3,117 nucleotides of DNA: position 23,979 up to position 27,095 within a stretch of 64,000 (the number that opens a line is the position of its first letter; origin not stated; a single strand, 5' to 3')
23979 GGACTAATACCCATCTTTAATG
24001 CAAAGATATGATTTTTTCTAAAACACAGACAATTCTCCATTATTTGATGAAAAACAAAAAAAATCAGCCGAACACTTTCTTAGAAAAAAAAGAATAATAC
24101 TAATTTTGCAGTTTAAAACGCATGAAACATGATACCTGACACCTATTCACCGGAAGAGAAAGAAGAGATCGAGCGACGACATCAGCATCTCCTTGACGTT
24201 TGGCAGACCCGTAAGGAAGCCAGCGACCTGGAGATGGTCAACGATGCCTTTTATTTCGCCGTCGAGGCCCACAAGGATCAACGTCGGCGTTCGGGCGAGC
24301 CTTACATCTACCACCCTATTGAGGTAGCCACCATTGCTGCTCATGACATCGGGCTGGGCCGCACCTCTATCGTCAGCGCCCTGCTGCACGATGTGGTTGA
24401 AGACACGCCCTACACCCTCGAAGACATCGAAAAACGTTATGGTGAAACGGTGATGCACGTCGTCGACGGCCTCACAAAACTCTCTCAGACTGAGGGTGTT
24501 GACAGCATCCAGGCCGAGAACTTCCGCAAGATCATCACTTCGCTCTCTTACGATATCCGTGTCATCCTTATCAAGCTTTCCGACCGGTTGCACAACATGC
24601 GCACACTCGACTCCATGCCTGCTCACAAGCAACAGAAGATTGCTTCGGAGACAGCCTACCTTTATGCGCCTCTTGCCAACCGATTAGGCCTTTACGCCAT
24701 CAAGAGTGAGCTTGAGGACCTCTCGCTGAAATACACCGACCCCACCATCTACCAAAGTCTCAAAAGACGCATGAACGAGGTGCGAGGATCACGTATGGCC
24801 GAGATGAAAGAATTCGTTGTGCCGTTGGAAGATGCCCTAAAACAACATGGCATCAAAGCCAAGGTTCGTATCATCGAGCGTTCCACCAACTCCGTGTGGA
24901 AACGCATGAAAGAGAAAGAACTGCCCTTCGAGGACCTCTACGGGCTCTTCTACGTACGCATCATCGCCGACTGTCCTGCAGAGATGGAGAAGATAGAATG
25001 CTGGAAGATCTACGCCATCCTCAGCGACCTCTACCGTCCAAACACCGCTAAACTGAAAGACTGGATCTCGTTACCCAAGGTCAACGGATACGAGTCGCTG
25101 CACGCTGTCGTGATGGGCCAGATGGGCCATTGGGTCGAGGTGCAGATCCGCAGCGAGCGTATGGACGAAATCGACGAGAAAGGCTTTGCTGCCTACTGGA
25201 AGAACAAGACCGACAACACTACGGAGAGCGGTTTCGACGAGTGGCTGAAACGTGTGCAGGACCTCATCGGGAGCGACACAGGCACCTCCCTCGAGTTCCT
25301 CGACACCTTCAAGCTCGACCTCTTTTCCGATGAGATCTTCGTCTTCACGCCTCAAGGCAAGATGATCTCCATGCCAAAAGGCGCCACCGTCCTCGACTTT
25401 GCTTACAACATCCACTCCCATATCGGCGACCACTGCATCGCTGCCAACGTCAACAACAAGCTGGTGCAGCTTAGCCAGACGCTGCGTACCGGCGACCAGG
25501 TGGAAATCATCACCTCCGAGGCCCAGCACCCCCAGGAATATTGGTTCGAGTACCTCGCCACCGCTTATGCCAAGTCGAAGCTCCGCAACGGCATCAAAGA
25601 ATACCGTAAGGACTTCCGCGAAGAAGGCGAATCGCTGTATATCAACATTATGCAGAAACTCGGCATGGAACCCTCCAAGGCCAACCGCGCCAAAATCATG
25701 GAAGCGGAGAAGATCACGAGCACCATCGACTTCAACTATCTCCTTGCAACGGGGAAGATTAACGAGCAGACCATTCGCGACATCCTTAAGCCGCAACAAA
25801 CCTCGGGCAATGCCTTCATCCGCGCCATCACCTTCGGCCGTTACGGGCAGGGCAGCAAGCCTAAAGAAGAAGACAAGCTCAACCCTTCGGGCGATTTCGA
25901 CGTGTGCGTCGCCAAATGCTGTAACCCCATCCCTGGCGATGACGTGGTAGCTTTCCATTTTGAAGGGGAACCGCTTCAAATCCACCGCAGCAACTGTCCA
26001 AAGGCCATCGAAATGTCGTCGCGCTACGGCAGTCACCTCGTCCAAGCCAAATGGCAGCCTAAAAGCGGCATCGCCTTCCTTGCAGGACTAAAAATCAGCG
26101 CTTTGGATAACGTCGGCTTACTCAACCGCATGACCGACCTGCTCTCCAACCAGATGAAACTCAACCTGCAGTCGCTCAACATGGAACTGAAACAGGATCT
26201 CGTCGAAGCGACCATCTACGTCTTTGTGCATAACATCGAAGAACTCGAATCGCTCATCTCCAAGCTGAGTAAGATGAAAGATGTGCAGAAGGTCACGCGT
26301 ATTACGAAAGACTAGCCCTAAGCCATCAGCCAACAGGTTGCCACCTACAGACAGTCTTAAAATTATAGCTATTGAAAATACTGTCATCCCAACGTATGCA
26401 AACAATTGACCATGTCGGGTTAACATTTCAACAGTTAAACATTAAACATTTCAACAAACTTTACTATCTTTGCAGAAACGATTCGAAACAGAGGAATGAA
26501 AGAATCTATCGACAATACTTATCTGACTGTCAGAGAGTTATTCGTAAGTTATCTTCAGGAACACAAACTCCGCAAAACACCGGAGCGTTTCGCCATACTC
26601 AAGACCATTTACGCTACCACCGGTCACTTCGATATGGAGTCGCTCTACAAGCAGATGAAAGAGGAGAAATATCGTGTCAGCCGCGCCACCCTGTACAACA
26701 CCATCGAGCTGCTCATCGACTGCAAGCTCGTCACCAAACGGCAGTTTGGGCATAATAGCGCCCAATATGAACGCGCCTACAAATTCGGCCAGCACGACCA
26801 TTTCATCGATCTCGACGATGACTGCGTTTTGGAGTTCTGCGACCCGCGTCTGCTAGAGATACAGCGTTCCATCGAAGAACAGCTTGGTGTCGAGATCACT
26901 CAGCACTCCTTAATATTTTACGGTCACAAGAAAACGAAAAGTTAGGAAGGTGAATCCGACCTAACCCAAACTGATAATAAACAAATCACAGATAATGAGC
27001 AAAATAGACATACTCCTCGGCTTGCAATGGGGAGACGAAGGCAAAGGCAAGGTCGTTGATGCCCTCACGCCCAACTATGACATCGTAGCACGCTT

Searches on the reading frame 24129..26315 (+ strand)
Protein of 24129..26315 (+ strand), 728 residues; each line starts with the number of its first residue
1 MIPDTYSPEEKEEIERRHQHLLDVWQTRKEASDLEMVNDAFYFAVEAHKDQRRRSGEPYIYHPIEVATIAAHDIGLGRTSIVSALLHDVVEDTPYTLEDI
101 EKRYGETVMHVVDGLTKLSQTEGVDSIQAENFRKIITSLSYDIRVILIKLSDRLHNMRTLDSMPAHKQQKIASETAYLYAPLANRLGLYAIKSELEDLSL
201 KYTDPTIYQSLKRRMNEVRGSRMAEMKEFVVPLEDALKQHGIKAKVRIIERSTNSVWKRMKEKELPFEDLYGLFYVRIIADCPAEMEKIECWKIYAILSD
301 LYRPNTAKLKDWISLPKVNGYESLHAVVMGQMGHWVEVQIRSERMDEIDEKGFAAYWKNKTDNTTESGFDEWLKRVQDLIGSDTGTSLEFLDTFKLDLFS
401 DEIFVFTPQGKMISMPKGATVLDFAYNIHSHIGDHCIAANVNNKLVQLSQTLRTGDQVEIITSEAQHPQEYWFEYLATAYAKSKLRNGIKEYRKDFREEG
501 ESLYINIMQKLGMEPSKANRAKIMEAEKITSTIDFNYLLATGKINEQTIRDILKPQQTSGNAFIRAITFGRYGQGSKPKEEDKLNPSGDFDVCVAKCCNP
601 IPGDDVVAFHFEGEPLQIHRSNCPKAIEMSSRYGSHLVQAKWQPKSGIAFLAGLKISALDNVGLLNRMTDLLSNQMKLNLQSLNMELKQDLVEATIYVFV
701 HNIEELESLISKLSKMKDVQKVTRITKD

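Call 62: search_protein_families(library=pfam, proteins=[window:24129-26315:+], max_evalue=0.0001)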
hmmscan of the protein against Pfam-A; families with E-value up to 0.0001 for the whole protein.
window:24129-26315:+ (728 aa): 5 families
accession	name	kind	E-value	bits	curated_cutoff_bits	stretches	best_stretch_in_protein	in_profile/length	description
PF13328.12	HD_4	-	2.5e-42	144.7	27.2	1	40-188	1-155/156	HD domain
PF04607.23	RelA_SpoT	-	3.5e-23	82.5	27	1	252-363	5-112/113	Region found in RelA / SpoT proteins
PF02824.27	TGS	-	2.1e-21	76.1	22.2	1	403-462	1-60/60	TGS domain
PF13291.12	ACT_4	-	8.7e-16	58.8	27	1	649-724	4-80/80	ACT domain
PF01966.28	HD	-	2.8e-09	37.7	22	1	59-157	1-116/116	HD domain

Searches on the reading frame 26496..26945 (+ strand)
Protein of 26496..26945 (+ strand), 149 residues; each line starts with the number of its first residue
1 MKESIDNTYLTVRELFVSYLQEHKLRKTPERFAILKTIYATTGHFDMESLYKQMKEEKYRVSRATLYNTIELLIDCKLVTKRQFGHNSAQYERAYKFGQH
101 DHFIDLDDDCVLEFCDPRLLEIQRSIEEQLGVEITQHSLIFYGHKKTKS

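Call 62: search_protein_families(library=pfam, proteins=[window:26496-26945:+], max_evalue=0.0001)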
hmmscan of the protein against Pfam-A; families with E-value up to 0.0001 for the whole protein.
window:26496-26945:+ (149 aa): 1 family
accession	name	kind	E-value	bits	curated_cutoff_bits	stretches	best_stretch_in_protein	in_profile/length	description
PF01475.25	FUR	-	3.5e-23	82.5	23.1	1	24-142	3-121/121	Ferric uptake regulator family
